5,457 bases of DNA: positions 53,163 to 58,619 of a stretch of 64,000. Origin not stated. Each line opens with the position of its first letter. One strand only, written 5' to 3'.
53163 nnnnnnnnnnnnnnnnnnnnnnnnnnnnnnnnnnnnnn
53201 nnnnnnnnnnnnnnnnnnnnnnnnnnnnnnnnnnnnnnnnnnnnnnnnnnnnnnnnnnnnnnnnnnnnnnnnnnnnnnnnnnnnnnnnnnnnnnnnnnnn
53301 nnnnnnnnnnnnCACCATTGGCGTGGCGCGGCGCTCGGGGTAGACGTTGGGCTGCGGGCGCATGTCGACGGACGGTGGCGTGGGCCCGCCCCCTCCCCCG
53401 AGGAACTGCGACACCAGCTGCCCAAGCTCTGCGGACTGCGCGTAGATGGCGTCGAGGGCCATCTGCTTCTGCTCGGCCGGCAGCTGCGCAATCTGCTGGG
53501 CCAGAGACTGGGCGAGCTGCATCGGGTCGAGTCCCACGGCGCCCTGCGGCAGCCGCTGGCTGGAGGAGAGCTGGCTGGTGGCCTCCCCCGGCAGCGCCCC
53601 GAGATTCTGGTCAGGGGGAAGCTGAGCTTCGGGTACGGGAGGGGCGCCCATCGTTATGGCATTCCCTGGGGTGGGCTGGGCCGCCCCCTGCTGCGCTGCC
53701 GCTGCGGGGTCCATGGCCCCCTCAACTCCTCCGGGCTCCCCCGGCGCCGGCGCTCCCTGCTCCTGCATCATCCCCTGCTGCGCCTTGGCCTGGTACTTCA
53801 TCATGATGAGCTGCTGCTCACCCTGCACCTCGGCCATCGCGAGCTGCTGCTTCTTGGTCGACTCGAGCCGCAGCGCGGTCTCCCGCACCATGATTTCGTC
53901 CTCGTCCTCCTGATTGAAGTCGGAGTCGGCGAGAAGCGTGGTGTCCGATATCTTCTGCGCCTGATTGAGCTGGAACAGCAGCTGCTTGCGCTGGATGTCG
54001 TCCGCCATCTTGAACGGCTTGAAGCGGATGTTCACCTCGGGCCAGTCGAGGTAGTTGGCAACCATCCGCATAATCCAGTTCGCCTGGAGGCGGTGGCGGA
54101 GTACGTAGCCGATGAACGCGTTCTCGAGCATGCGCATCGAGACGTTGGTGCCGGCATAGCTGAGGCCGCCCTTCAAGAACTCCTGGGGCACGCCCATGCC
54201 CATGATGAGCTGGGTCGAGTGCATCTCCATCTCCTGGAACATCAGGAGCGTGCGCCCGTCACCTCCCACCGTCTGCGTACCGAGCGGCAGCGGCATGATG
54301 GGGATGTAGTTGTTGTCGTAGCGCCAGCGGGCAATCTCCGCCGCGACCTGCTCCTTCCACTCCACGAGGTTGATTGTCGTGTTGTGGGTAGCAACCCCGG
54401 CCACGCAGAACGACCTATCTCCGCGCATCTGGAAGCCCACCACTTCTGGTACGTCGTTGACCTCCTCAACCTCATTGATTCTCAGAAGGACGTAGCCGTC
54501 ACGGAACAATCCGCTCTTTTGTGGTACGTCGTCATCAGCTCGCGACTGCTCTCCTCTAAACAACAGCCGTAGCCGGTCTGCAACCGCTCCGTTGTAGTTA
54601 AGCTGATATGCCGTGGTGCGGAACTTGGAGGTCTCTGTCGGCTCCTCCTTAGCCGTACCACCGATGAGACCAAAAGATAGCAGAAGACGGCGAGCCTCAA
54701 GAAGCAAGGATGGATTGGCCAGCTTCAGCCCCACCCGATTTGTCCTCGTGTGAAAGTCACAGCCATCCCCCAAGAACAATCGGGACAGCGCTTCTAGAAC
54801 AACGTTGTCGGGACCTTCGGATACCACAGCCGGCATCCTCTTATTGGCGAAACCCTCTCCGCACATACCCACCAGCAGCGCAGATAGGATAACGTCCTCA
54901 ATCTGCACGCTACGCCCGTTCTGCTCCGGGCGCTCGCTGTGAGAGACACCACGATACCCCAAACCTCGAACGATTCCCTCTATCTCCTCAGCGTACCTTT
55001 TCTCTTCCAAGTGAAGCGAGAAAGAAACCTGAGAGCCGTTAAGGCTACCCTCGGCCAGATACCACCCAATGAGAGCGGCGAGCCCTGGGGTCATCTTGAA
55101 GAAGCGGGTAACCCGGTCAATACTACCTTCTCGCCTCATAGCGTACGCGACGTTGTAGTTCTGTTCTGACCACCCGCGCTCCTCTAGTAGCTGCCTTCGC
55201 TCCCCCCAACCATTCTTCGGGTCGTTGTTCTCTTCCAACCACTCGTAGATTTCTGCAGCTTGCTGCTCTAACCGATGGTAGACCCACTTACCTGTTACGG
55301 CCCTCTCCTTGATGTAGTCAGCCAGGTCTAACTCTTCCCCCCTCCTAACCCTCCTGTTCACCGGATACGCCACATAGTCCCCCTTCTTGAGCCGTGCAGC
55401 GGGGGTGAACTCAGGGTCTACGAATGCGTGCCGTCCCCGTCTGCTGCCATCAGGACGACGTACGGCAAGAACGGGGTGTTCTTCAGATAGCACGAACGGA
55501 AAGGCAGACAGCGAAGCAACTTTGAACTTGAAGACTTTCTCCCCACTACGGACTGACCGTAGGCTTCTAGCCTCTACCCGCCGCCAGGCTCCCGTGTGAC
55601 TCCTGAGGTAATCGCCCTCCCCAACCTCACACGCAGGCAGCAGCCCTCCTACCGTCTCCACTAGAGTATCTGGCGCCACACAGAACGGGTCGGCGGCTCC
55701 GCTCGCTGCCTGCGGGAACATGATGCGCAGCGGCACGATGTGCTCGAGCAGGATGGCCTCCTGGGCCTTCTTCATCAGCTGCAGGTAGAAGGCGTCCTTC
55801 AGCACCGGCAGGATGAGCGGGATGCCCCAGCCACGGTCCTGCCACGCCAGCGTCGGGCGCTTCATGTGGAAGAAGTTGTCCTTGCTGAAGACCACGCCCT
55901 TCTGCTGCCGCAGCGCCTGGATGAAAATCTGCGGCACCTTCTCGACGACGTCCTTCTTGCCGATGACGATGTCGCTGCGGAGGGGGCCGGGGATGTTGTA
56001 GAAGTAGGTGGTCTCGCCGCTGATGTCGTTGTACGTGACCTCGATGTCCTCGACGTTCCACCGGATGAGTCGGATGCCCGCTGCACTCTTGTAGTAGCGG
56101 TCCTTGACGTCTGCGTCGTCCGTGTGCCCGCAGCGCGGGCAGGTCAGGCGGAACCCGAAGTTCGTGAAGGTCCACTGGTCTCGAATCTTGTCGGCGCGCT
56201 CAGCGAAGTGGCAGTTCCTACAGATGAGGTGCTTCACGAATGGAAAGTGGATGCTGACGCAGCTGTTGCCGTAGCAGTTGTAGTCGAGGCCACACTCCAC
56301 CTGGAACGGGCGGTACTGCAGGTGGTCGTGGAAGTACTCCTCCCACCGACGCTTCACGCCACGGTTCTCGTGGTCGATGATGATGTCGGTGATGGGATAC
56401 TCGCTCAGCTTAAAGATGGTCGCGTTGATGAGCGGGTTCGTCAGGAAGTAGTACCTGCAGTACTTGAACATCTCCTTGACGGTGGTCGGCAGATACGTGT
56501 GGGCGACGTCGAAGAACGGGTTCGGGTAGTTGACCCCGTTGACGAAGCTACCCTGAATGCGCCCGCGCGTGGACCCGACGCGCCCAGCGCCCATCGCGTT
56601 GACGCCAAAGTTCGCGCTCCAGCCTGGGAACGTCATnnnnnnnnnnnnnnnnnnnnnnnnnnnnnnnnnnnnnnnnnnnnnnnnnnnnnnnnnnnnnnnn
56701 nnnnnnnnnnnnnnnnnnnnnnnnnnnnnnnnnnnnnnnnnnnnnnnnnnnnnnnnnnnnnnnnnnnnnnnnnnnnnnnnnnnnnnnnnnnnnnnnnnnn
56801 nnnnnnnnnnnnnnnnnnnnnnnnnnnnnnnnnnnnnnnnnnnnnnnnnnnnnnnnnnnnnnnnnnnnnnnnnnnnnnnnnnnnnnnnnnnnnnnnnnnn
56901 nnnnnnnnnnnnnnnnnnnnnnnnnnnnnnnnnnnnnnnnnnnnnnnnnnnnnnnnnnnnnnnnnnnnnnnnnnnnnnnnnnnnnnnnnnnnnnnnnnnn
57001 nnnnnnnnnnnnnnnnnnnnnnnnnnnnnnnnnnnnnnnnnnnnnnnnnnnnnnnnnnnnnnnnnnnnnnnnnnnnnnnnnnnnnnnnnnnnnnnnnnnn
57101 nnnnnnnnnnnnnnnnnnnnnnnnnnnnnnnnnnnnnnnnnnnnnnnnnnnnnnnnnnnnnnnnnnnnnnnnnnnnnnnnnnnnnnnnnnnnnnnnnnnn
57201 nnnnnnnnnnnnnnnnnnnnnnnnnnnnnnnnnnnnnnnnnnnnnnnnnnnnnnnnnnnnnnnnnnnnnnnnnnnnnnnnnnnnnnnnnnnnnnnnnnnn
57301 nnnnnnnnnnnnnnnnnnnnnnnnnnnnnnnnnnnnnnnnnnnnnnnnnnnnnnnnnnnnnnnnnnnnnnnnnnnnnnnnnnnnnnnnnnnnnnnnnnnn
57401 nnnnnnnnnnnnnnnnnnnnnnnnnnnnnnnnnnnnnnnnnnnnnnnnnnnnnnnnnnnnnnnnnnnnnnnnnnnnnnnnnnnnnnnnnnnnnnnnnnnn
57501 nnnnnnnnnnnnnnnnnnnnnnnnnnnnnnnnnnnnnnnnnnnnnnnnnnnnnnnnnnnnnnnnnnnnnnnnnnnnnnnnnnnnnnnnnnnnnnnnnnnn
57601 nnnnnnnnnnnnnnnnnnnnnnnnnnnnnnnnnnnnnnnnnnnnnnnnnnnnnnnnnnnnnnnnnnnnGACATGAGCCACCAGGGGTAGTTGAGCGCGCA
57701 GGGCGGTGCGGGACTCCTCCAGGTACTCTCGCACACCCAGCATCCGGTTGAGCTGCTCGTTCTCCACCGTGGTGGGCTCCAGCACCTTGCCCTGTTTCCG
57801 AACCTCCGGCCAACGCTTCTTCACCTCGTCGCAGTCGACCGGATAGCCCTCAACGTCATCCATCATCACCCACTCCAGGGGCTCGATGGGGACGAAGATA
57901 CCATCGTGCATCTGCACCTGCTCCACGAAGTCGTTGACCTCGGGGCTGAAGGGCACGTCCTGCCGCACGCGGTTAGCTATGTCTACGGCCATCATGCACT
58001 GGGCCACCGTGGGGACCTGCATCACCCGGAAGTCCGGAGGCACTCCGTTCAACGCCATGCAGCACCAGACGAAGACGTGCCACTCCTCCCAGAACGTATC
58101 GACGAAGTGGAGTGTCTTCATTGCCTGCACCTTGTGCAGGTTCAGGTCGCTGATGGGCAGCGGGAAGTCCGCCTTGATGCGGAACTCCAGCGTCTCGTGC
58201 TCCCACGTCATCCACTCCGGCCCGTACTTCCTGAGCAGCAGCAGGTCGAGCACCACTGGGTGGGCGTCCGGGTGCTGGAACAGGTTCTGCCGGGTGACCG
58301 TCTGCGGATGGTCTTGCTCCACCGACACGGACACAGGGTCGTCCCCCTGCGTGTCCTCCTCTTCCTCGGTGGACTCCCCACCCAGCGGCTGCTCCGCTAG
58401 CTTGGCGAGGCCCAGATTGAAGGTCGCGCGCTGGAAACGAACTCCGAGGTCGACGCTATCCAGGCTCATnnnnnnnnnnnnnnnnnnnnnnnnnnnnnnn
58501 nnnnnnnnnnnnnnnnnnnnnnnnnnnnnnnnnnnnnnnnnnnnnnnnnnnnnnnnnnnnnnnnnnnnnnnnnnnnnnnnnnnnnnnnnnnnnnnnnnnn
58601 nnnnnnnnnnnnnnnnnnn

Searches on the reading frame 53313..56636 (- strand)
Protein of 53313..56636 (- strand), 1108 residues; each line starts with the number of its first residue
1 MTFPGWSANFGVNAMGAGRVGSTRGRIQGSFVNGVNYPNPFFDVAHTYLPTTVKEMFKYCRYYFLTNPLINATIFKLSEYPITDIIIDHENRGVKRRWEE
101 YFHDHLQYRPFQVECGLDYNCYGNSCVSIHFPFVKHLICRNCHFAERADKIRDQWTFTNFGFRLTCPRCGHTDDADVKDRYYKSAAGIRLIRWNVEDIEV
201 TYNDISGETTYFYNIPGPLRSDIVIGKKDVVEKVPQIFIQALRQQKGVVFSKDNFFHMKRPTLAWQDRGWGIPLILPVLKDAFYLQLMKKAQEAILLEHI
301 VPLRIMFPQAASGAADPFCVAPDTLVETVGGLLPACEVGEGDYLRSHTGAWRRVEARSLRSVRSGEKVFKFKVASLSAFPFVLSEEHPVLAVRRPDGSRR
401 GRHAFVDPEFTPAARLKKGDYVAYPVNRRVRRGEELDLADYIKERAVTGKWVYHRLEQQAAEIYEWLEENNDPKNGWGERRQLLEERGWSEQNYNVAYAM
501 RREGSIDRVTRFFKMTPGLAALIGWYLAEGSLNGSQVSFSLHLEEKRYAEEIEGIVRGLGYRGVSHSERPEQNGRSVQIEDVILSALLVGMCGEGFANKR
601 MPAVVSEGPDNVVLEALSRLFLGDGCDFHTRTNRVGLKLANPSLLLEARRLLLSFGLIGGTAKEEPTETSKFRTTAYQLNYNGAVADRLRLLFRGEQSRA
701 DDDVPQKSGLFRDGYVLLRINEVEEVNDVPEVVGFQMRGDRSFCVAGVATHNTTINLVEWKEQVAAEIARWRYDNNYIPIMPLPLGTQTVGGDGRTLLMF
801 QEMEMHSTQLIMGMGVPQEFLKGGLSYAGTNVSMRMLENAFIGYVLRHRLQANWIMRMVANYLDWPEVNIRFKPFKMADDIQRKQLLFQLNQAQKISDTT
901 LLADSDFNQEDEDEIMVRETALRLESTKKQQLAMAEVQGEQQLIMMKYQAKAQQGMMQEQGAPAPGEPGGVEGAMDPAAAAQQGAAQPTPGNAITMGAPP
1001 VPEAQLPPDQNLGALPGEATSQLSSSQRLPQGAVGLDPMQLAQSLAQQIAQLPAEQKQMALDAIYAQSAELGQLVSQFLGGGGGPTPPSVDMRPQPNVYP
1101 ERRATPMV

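Call 13: search_protein_families(library=pfam, proteins=[window:53313-56636:-], max_evalue=0.001)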
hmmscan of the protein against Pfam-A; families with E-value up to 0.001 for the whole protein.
window:53313-56636:- (1108 aa): 1 family
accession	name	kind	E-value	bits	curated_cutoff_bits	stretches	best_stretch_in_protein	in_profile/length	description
PF14528.11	LAGLIDADG_3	-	2.4e-06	28.1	22.5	0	612-683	2-71/82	LAGLIDADG-like domain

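Call 14: search_protein_families(library=phrogs, proteins=[window:53313-56636:-], max_evalue=0.001)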
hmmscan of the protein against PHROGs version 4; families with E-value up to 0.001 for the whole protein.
window:53313-56636:- (1108 aa): 0 families

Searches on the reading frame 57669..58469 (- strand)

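Call 77: search_protein_families(library=pfam, proteins=[window:57669-58469:-], max_evalue=10)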
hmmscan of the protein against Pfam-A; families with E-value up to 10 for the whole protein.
window:57669-58469:- (267 aa): 1 family
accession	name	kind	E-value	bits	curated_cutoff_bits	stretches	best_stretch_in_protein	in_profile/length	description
PF06917.19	Pectate_lyase_2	-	0.32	10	26.6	1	111-140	112-140/491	Periplasmic pectate lyase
